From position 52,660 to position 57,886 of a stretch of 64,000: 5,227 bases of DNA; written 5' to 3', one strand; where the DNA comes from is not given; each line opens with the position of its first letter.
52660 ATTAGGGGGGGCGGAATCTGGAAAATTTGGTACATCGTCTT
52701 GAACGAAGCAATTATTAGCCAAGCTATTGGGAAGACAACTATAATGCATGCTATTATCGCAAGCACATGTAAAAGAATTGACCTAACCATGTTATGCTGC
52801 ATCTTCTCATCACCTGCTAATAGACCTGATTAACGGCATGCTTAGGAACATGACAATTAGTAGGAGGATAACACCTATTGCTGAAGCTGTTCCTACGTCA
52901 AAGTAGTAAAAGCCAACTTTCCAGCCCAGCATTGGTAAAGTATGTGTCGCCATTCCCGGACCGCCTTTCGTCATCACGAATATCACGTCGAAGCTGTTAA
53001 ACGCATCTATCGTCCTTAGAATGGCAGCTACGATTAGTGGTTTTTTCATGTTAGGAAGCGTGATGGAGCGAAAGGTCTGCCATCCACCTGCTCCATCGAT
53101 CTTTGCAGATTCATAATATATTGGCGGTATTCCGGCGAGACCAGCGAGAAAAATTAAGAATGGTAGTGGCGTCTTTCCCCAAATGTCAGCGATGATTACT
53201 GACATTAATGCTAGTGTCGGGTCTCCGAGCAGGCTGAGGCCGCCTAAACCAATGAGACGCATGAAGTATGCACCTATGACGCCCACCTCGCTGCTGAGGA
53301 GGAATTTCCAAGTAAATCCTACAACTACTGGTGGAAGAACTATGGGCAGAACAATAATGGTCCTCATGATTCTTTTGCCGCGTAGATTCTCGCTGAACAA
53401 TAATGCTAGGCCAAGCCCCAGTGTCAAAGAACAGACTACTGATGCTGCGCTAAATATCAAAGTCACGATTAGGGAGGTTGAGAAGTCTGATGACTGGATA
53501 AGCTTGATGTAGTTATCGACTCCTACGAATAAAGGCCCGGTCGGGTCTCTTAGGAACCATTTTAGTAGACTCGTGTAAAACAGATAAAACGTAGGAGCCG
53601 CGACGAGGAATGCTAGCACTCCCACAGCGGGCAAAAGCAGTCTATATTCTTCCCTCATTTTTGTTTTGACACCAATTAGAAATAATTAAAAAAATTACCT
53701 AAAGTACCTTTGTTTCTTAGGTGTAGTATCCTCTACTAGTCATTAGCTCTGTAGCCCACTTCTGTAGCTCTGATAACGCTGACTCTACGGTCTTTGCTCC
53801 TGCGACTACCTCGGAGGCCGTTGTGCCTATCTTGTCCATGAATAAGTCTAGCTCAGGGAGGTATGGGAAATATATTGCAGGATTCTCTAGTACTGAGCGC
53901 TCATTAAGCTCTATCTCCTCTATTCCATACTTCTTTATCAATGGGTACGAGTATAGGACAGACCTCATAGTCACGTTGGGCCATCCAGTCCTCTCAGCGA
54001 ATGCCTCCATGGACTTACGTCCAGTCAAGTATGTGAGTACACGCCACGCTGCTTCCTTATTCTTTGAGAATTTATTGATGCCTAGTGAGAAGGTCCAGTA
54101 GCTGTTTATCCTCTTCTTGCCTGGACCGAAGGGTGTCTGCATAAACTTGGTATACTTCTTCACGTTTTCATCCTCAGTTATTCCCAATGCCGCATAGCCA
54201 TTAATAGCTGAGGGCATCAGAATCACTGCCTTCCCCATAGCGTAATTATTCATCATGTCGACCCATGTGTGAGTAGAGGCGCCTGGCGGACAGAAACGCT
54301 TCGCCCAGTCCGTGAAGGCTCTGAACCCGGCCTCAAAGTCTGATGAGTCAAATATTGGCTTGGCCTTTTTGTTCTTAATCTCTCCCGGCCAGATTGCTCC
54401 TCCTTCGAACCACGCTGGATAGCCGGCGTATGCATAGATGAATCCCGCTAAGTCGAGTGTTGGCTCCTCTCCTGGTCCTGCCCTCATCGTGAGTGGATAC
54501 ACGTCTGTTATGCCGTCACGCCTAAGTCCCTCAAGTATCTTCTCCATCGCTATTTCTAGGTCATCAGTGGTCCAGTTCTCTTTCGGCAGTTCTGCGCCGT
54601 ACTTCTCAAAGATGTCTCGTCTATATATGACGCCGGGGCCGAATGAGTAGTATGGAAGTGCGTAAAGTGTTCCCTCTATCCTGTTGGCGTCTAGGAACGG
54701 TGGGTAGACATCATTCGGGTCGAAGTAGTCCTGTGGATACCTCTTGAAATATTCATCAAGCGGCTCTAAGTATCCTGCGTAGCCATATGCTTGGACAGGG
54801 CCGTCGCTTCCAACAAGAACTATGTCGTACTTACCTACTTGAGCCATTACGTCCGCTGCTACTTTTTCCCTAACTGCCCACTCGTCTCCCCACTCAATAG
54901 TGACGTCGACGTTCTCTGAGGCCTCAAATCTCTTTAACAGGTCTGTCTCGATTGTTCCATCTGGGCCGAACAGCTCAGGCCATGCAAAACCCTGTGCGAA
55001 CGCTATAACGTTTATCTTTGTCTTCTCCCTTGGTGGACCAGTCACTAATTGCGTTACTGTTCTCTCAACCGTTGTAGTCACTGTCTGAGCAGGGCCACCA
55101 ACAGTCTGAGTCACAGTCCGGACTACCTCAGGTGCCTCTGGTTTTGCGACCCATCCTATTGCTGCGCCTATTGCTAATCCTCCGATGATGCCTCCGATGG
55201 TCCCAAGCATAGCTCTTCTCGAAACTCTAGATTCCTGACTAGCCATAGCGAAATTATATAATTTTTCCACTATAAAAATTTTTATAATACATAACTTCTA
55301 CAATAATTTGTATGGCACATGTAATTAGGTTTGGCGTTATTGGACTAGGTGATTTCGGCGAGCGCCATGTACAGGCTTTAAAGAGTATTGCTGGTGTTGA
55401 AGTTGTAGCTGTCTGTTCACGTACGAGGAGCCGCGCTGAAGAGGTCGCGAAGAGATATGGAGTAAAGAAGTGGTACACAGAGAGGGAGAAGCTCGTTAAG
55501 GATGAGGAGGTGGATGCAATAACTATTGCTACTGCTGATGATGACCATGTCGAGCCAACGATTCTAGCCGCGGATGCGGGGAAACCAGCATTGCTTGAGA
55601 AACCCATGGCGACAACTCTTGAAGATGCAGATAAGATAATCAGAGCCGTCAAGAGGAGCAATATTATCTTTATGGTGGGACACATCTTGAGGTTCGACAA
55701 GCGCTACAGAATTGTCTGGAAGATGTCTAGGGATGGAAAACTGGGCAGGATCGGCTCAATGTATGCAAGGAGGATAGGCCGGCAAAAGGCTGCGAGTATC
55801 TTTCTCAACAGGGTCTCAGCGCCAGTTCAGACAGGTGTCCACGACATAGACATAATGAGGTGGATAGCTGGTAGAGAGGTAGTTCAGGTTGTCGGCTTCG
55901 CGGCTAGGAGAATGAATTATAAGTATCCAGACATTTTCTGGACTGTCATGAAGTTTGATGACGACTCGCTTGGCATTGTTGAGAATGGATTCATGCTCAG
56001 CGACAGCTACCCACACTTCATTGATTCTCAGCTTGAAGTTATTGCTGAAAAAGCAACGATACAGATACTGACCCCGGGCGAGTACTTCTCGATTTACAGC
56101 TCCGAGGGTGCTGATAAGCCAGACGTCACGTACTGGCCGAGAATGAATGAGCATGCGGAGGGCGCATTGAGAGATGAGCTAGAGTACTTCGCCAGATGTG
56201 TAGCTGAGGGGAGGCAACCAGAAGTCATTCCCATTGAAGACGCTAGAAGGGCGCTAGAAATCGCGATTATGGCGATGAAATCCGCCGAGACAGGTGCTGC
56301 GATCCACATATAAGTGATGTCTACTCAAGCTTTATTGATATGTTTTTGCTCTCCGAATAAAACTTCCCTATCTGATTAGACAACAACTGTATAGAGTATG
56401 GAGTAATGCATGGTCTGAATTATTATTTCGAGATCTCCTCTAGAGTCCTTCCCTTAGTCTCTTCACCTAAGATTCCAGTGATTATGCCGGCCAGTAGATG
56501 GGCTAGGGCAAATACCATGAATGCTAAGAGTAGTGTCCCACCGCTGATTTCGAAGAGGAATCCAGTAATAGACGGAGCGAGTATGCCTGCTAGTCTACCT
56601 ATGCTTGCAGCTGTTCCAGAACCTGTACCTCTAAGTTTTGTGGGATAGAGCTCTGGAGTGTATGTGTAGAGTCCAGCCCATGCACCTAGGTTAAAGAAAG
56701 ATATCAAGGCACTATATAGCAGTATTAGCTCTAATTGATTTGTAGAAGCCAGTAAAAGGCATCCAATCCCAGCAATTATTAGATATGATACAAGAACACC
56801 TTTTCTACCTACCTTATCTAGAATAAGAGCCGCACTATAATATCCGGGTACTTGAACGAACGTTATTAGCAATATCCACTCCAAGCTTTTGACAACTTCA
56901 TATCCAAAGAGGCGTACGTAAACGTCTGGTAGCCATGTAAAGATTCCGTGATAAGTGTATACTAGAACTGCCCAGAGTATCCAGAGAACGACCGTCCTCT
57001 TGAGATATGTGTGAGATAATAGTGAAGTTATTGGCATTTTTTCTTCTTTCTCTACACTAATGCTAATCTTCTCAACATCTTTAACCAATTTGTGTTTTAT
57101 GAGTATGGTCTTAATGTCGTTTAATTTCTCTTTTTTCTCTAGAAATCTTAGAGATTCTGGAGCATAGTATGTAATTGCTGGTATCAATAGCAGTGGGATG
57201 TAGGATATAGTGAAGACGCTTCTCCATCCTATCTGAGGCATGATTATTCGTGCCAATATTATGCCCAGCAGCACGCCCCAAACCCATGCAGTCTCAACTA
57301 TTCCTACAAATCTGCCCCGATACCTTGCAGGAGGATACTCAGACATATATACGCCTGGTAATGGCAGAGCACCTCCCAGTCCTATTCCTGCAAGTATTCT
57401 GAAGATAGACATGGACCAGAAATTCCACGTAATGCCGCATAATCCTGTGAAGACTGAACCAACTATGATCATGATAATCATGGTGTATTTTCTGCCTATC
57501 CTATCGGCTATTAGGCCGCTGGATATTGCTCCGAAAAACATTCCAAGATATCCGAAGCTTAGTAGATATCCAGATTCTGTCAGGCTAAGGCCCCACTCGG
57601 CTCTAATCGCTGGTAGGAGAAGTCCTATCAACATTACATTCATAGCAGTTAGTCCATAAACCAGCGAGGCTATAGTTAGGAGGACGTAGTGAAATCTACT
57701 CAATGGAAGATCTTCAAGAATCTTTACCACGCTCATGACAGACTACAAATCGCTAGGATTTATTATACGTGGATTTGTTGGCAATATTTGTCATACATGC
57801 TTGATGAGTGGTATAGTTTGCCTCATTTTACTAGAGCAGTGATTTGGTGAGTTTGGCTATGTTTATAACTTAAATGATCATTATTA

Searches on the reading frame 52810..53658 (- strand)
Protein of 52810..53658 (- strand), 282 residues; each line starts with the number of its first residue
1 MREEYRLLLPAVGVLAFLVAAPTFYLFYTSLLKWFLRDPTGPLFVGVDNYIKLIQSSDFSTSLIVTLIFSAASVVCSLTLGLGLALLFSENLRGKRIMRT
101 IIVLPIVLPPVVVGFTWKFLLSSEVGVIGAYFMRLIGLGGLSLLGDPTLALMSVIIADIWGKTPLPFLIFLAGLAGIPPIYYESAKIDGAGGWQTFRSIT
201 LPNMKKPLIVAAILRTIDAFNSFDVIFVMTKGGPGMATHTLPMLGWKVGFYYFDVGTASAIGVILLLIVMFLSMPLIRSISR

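Call 49: search_protein_families(library=pfam, proteins=[window:52810-53658:-], max_evalue=0.001)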
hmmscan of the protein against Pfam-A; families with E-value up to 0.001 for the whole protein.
window:52810-53658:- (282 aa): 1 family
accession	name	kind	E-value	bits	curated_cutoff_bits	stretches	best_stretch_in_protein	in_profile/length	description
PF00528.27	BPD_transp_1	-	6.4e-15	55.8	26.4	1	78-273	2-170/184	Binding-protein-dependent transport system inner membrane component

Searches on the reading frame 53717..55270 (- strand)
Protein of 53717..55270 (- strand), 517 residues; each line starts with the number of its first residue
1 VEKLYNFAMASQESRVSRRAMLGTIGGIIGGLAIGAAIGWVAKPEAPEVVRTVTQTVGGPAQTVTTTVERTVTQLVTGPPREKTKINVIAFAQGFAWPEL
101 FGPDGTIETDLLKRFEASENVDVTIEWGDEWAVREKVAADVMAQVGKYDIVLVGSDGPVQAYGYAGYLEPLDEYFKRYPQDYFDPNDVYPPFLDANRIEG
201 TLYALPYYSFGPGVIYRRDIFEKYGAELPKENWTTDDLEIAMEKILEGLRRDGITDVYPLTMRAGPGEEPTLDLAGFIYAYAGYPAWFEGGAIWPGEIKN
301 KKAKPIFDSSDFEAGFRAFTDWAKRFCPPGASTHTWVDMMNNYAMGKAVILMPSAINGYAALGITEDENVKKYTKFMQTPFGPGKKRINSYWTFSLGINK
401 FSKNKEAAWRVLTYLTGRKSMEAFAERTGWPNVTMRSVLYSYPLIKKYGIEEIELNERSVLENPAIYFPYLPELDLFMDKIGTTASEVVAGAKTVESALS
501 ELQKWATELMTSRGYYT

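Call 49: search_protein_families(library=pfam, proteins=[window:53717-55270:-], max_evalue=0.001)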
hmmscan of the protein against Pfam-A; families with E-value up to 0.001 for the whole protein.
window:53717-55270:- (517 aa): 2 families
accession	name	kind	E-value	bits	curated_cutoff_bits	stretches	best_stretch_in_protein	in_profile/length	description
PF01547.30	SBP_bac_1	-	2.8e-23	83.8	26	1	109-420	11-305/307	Bacterial extracellular solute-binding protein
PF13416.11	SBP_bac_8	-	7e-16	59.3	27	1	111-434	2-262/279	Bacterial extracellular solute-binding protein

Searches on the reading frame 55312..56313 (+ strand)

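Call 50: search_protein_families(library=pfam, proteins=[window:55312-56313:+], max_evalue=0.001)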
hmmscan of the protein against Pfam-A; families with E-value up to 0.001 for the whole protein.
window:55312-56313:+ (333 aa): 6 families
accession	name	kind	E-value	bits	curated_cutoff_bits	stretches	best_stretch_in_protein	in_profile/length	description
PF01408.29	GFO_IDH_MocA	-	3.5e-28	99.1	24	1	5-124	1-120/120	Oxidoreductase family, NAD-binding Rossmann fold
PF22725.1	GFO_IDH_MocA_C3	-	3.5e-11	43.6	27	1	135-250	4-123/124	GFO/IDH/MocA C-terminal domain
PF02894.22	GFO_IDH_MocA_C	-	1.2e-10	42.1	22.9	1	170-330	42-215/218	Oxidoreductase family, C-terminal alpha/beta domain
PF01488.26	Shikimate_DH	-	1.9e-06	28.5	24.3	1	7-78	15-87/138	Shikimate / quinate 5-dehydrogenase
PF03807.23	F420_oxidored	-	1.8e-05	25.7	21.6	1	7-67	2-62/94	NADP oxidoreductase coenzyme F420-dependent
PF03446.21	NAD_binding_2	-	0.00086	19.8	21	0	7-87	2-76/161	NAD binding domain of 6-phosphogluconate dehydrogenase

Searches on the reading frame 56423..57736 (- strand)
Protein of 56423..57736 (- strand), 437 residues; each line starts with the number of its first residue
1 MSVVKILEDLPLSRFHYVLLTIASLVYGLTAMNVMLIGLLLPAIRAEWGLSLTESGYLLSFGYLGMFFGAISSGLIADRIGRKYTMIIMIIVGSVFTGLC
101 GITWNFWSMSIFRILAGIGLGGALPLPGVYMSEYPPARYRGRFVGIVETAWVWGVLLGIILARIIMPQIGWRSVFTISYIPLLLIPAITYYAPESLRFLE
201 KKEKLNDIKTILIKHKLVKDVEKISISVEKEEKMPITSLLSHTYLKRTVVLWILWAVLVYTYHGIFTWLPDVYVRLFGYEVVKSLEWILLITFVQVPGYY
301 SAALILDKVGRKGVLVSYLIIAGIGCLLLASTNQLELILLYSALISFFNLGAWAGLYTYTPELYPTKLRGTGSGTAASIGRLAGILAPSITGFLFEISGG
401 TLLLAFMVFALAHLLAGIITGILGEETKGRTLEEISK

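Call 50: search_protein_families(library=pfam, proteins=[window:56423-57736:-], max_evalue=0.001)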
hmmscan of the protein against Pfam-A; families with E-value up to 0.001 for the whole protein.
window:56423-57736:- (437 aa): 3 families
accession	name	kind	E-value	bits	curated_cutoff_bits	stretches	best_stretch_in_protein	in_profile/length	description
PF07690.21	MFS_1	-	4.4e-46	157.8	33.4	2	24-285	2-241/347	Major Facilitator Superfamily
PF00083.30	Sugar_tr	-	1.1e-45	156.8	22.3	1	54-436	47-449/452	Sugar (and other) transporter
PF12832.13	MFS_1_like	-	1.3e-07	31.5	25.2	1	48-399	29-366/373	MFS_1 like family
